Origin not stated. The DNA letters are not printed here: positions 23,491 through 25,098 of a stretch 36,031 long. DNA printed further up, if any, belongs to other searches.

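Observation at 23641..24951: PurD-like ATP-grasp ligase without the GGREHA substrate motif, encoded at the end of the virion / ejection-protein operon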

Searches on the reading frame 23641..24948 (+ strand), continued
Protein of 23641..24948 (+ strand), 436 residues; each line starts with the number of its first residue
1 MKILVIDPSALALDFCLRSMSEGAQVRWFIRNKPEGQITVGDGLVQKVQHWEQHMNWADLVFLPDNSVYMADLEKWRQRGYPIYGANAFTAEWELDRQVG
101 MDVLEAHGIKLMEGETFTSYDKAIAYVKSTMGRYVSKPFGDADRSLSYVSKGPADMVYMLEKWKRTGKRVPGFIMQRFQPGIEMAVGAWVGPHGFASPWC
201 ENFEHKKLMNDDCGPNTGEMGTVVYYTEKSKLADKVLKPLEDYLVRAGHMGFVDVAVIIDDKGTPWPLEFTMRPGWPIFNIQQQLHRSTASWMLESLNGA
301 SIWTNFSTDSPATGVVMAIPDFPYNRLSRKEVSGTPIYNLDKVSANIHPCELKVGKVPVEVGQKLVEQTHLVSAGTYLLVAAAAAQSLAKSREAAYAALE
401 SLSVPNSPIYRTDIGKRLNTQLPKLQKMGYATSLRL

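Call 60: search_protein_families(library=pfam, proteins=[L114:7711-9375:+, L114:9413-9946:+, L114:11260-11880:-, L114:12762-14996:+, L114:5176-7542:-, L106:8528-9259:+, L106:7514-8308:+, L106:10635-11717:+, L106:11677-12480:+, L106:13541-15493:+], max_evalue=0.001)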
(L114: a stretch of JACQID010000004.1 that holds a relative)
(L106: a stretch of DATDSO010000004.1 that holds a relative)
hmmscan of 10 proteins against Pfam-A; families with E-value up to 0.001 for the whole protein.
L114:7711-9375:+ (554 aa): 3 families
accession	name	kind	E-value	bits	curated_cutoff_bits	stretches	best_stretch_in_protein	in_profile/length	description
PF08308.17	PEGA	-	2e-59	197.8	20.8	5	461-527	2-69/71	PEGA domain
PF13715.12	CarbopepD_reg_2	-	1.4e-07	31.9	32.2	0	490-528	41-79/88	CarboxypepD_reg-like domain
PF09260.17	A_amylase_dom_C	-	8e-05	23.3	24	0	488-523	27-62/90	Alpha-amylase, domain C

L114:9413-9946:+ (177 aa): 5 families
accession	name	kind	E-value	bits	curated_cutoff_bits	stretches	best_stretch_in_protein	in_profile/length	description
PF13189.12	Cytidylate_kin2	-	4e-22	79.7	28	1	3-158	1-175/176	Cytidylate kinase-like family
PF02224.24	Cytidylate_kin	-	5.9e-12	46.2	26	1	45-173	82-209/211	Cytidylate kinase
PF13238.12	AAA_18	-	2.8e-11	44.4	29.4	1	4-114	1-112/128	AAA domain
PF13207.12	AAA_17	-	2.2e-08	34.9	27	1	8-86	2-82/136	AAA domain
PF01202.28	SKI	-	5.7e-07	30.2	22.1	1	10-171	1-156/159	Shikimate kinase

L114:11260-11880:- (206 aa): 5 families
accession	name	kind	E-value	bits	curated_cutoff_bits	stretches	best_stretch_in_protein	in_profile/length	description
PF01230.28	HIT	-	1.7e-16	61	21.5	1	75-170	3-97/98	HIT domain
PF11969.13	DcpS_C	-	8.6e-09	36.3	24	1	63-166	1-100/114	Scavenger mRNA decapping enzyme C-term binding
PF04677.20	CwfJ_C_1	-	3.2e-06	27.4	21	1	57-135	7-83/122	Protein similar to CwfJ C-terminus 1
PF02744.22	GalP_UDP_tr_C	-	0.00012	22.3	29.2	1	71-198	22-150/165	Galactose-1-phosphate uridyl transferase, C-terminal domain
PF16269.10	DUF4922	-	0.00026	21.4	23.6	0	58-132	54-125/146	Domain of unknown function (DUF4922)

L114:12762-14996:+ (744 aa): 5 families
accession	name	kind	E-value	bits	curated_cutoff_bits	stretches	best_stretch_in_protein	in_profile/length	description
PF00122.25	E1-E2_ATPase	-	5.5e-59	199.2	28.1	1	231-407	3-180/181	E1-E2 ATPase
PF00702.32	Hydrolase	-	1.8e-39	136.6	26.4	1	425-640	2-191/191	haloacid dehalogenase-like hydrolase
PF00403.32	HMA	-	3e-15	56.8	24.8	1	15-73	4-62/62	Heavy-metal-associated domain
PF08282.18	Hydrolase_3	-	1e-05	25.9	20.9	0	613-653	196-236/255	haloacid dehalogenase-like hydrolase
PF12710.13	HAD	-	0.00092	20.1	27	0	559-636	86-188/189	haloacid dehalogenase-like hydrolase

L114:5176-7542:- (788 aa): 6 families
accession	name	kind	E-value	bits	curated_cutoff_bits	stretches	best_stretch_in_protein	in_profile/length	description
PF00133.28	tRNA-synt_1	-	2.4e-84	283.9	22.7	1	16-563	1-412/414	tRNA synthetases class I (I, L, M and V)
PF08264.19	Anticodon_1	-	6.4e-35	120.6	25.1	1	604-752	1-147/148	Anticodon-binding domain of tRNA ligase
PF09334.17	tRNA-synt_1g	-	4.2e-23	82.2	20.1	2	40-183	3-131/391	tRNA synthetases class I (M)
PF01406.26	tRNA-synt_1e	-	6e-07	29.6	27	0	514-570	242-297/301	tRNA synthetases class I (C) catalytic domain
PF13603.12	tRNA-synt_1_2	-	1.3e-06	28.5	25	1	239-298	86-145/185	Leucyl-tRNA synthetase, editing domain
PF01921.24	tRNA-synt_1f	-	0.00012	21.6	27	0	518-570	274-326/360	tRNA synthetases class I (K)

L106:8528-9259:+ (243 aa): 4 families
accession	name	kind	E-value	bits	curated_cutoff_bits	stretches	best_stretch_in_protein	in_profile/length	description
PF01163.29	RIO1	-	7.1e-53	179.4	22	1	60-228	9-180/187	RIO domain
PF01636.29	APH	-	3.9e-06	27.2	23.2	1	145-200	141-198/239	Phosphotransferase enzyme family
PF19974.5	TCAD9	-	1.6e-05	24.7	40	1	117-198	273-323/429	Ternary complex associated domain 9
PF00069.31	Pkinase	-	2.9e-05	24.1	31.7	1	149-206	94-152/263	Protein kinase domain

L106:7514-8308:+ (264 aa): 1 family
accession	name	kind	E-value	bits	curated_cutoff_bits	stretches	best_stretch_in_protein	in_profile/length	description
PF13197.11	DUF4013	-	2.4e-25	89.8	26.9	1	21-204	3-165/168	Protein of unknown function (DUF4013)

L106:10635-11717:+ (360 aa): 1 family
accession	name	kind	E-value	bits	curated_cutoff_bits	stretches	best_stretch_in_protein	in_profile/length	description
PF00933.27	Glyco_hydro_3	-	5.6e-41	141.4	27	1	55-353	1-315/316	Glycosyl hydrolase family 3 N terminal domain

L106:11677-12480:+ (267 aa): 1 family
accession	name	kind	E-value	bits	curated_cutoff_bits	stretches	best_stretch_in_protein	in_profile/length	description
PF18637.7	AUDH_Cupin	-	6.5e-09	36.1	25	1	139-220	154-233/308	Aldos-2-ulose dehydratase/isomerase (AUDH) Cupin domain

L106:13541-15493:+ (650 aa): 3 families
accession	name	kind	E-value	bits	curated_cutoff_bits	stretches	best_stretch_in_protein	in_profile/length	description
PF09239.17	Topo-VIb_trans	-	2.5e-59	200.1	24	1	418-580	1-159/159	Topoisomerase VI B subunit, transducer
PF02518.31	HATPase_c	-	5.2e-09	37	26.4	1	161-218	29-81/111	Histidine kinase-, DNA gyrase B-, and HSP90-like ATPase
PF13589.12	HATPase_c_3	-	2.8e-06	27.9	25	1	169-222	32-86/137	Histidine kinase-, DNA gyrase B-, and HSP90-like ATPase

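Call 61: find_homologous_proteins(query=P0212, max_evalue=1e-10)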
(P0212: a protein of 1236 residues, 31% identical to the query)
Query P0212 (1236 aa): 66 proteins with E <= 1e-10 among 8000 candidates.
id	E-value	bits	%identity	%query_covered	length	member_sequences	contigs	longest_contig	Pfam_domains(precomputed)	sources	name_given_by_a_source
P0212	0.0e+0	2843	100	100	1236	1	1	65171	PF05133.20,PF02843.23,PF01071.25,PF04233.20,PF04860.18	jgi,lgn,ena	-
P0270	0.0e+0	1020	63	39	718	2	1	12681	PF04233.20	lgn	-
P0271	0.0e+0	1020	66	36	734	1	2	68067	PF04233.20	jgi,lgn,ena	jgi:SPP1 gp7 family putative phage head morphogenesis protein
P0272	4.2e-296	1004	61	39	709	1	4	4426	PF04233.20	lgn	-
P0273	8.9e-288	976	62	37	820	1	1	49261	PF04233.20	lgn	-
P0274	1.2e-286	972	64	38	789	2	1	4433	PF04233.20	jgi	-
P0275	2.0e-286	972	65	39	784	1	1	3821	PF04233.20,PF04860.18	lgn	-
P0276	3.7e-284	964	60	38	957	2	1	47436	PF04233.20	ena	-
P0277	1.8e-283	962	65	38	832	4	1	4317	PF05133.20,PF04233.20,PF04860.18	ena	-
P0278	1.7e-280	952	64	38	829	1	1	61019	PF04233.20,PF04860.18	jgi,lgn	-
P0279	4.7e-273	927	60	40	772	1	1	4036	PF04233.20,PF04860.18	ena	-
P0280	2.0e-271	922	64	37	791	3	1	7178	PF05133.20,PF04233.20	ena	-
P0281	2.2e-271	922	63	38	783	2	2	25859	PF06074.19,PF04233.20,PF04860.18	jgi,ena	-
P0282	6.9e-271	920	64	38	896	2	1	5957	PF04233.20,PF04860.18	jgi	-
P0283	4.1e-269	914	64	36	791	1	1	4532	PF05133.20,PF04233.20,PF04860.18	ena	-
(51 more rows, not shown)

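Call 63: search_protein_families(library=pfam, proteins=[L087:2906-4444:+, L087:2109-2894:+, L088:7725-9866:+, L088:6139-7719:+, L088:1891-3324:+, L091:7631-9424:+, L091:11338-12513:+, L088:13725-15794:+], max_evalue=0.01)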
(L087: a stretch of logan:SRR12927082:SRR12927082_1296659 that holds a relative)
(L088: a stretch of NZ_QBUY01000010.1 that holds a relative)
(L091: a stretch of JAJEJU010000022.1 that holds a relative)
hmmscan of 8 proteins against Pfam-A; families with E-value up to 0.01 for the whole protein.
L087:2906-4444:+ (512 aa): 0 families

L087:2109-2894:+ (261 aa): 0 families

L088:7725-9866:+ (713 aa): 0 families

L088:6139-7719:+ (526 aa): 0 families

L088:1891-3324:+ (477 aa): 1 family
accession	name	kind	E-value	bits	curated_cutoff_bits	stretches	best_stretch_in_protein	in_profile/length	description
PF11134.13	Phage_stabilise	-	0.002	17.2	25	1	41-309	40-315/469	Phage stabilisation protein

L091:7631-9424:+ (597 aa): 1 family
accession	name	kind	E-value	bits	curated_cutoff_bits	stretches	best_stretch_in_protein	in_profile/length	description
PF11101.13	DUF2884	-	0.0095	16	30.6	0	292-373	49-138/228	Protein of unknown function (DUF2884)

L091:11338-12513:+ (391 aa): 1 family
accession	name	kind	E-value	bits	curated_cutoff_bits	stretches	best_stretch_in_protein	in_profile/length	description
PF21722.4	Gly_rich_2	-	2.1e-13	51.3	24.3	1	192-388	2-225/226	Glycine-rich domain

L088:13725-15794:+ (689 aa): 2 families
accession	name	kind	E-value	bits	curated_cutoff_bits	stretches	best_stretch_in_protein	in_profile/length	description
PF12708.12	Pect-lyase_RHGA_epim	-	6.4e-06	26.6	27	1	278-324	3-50/213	Rhamnogalacturonase A/epimerase, pectate lyase-like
PF12218.14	End_N_terminal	-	0.00037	20.6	26.3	1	284-327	1-41/67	N terminal extension of bacteriophage endosialidase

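Call 64: find_encoding_contigs(protein=P0237, flank=10000, max_places=2)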
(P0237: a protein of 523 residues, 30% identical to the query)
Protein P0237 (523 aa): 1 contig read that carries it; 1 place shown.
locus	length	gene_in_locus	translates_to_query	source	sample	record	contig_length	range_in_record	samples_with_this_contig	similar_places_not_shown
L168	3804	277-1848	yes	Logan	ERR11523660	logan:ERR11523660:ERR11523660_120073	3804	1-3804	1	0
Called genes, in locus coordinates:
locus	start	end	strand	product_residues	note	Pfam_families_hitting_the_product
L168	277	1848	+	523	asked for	PF01071:GARS_A, PF02843:GARS_C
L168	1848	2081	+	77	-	-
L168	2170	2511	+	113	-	-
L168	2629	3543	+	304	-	-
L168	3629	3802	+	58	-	?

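Call 65: find_encoding_contigs(protein=P0232, flank=10000, max_places=2)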
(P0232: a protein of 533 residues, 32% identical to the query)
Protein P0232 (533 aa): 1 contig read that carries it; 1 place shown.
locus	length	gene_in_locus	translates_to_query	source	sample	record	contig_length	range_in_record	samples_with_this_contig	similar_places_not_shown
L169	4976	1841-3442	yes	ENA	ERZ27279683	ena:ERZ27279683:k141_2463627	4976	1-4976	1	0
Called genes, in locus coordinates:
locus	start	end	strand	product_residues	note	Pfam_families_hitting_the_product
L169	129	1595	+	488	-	PF11134:Phage_stabilise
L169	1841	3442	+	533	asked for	PF01071:GARS_A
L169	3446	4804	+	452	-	-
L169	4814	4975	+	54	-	?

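Call 66: search_protein_families(library=phrogs, proteins=[L091:5579-6268:+, L091:6270-7634:+, L091:7631-9424:+, L088:5321-6136:+, L088:6139-7719:+, L088:7725-9866:+, L087:2109-2894:+, L087:2906-4444:+, L087:4447-7428:+, L169:3446-4804:+], max_evalue=0.01)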
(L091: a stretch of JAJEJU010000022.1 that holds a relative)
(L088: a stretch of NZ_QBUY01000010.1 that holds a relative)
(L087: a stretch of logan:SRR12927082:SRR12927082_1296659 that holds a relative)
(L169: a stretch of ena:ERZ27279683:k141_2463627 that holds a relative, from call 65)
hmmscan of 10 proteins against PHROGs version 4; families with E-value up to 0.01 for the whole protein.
L091:5579-6268:+ (229 aa): 2 families
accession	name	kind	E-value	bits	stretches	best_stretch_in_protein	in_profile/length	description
phrog_598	-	DNA, RNA and nucleotide metabolism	7.1e-39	134.9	1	2-222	6-212/240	DNA ejection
phrog_21132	-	DNA, RNA and nucleotide metabolism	4.6e-07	30.9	1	1-48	1-48/202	DNA ejection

L091:6270-7634:+ (454 aa): 0 families

L091:7631-9424:+ (597 aa): 0 families

L088:5321-6136:+ (271 aa): 1 family
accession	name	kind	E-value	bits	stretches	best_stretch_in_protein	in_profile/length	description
phrog_598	-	DNA, RNA and nucleotide metabolism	9.5e-37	127.9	1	7-253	11-217/240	DNA ejection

L088:6139-7719:+ (526 aa): 0 families

L088:7725-9866:+ (713 aa): 1 family
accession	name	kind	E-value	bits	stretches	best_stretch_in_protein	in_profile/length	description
phrog_26400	-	DNA, RNA and nucleotide metabolism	6.4e-09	36.2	1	1-81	1-81/589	DNA ejection protein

L087:2109-2894:+ (261 aa): 1 family
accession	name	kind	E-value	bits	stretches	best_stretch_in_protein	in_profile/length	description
phrog_598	-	DNA, RNA and nucleotide metabolism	8.3e-27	95.4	1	10-241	15-223/240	DNA ejection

L087:2906-4444:+ (512 aa): 1 family
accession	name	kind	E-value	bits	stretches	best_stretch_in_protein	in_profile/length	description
phrog_29230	-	unknown function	0.0029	18.7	0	143-190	29-72/81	-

L087:4447-7428:+ (993 aa): 10 families
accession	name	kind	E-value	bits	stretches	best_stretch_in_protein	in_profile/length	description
phrog_2013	-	tail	2.4e-23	83.7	1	18-148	470-595/657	lytic tail protein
phrog_669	-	lysis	9e-20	70.7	1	17-121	922-1035/1946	endolysin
phrog_342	-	head and packaging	4.5e-17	62.4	1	16-213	15-227/1235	internal virion protein with endolysin domain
phrog_13449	-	other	2.4e-12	47.9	1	22-109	13-99/269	transglycosylase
phrog_22520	-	unknown function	3.3e-09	37.5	1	24-88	16-81/330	-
phrog_4067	-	other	6.9e-07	29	1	20-69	674-723/980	transglycosylase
phrog_14342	-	tail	1.6e-06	29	1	20-106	145-231/272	lytic tail fiber protein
phrog_196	-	tail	1.5e-05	24.7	1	14-82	380-449/536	baseplate hub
phrog_21143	-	tail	0.00089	18.7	1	22-105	10-94/576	lytic tail fiber protein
phrog_3310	-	other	0.0017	19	1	38-64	167-193/231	transglycosylase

L169:3446-4804:+ (452 aa): 0 families

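Call 75: fold_search(model_id=the predicted structure, library=viral)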
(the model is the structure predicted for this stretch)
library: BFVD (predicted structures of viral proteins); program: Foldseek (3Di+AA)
matches with E <= 10: 756; with E <= 0.001: 37
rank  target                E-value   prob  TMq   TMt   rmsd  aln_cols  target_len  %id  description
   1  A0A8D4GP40            6.6e-10  1.00  0.42  0.49  10.2       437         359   10  (no name in the UniProt tables at hand)
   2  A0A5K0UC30            1.7e-09  1.00  0.39  0.28   7.8       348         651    9  Uncharacterized protein [Yasminevirus sp. GU-2018]
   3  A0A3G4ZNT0            4.1e-09  1.00  0.40  0.31   5.4       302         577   10  ATP-grasp domain-containing protein [Terrestrivirus sp.]
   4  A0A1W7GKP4            2.3e-08  1.00  0.37  0.47   8.8       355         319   13  ATP-grasp domain-containing protein [Tenacibaculum phage pT24]
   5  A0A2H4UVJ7            4.0e-08  1.00  0.33  0.43   9.1       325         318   10  D-alanine-D-alanine ligase [Bodo saltans virus]
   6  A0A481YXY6            5.1e-08  1.00  0.37  0.37   6.8       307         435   12  D-ala D-ala ligase [Marseillevirus LCMAC202]
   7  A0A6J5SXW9            1.1e-07  1.00  0.42  0.64   5.3       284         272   11  CarB Carbamoylphosphate synthase large subunit (Split gene in MJ) [uncultured Caudovirales phage]
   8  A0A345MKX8            2.3e-07  1.00  0.32  0.54   6.8       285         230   15  (no name in the UniProt tables at hand)
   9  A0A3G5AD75            3.8e-07  1.00  0.36  0.24   6.8       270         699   13  Glutathione synthase [Satyrvirus sp.]
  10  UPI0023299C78         4.1e-07  1.00  0.35  0.39   8.0       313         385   12  (no name look-up for this kind of identifier)
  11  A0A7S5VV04            4.6e-07  1.00  0.31  0.21  19.0       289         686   14  (no name in the UniProt tables at hand)
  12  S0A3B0                6.0e-07  1.00  0.33  0.46   6.3       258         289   14  ATP-grasp domain containing protein [Cellulophaga phage phi14:2]
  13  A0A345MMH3            6.3e-07  1.00  0.35  0.51   7.6       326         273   11  (no name in the UniProt tables at hand)
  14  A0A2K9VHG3            1.2e-06  1.00  0.40  0.59   7.0       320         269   12  ATP-grasp domain-containing protein [Pseudomonas phage Bjorn]
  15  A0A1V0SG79            2.4e-06  1.00  0.31  0.37  10.9       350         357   10  Tubulin-tyrosine ligase family protein [Hokovirus HKV1]
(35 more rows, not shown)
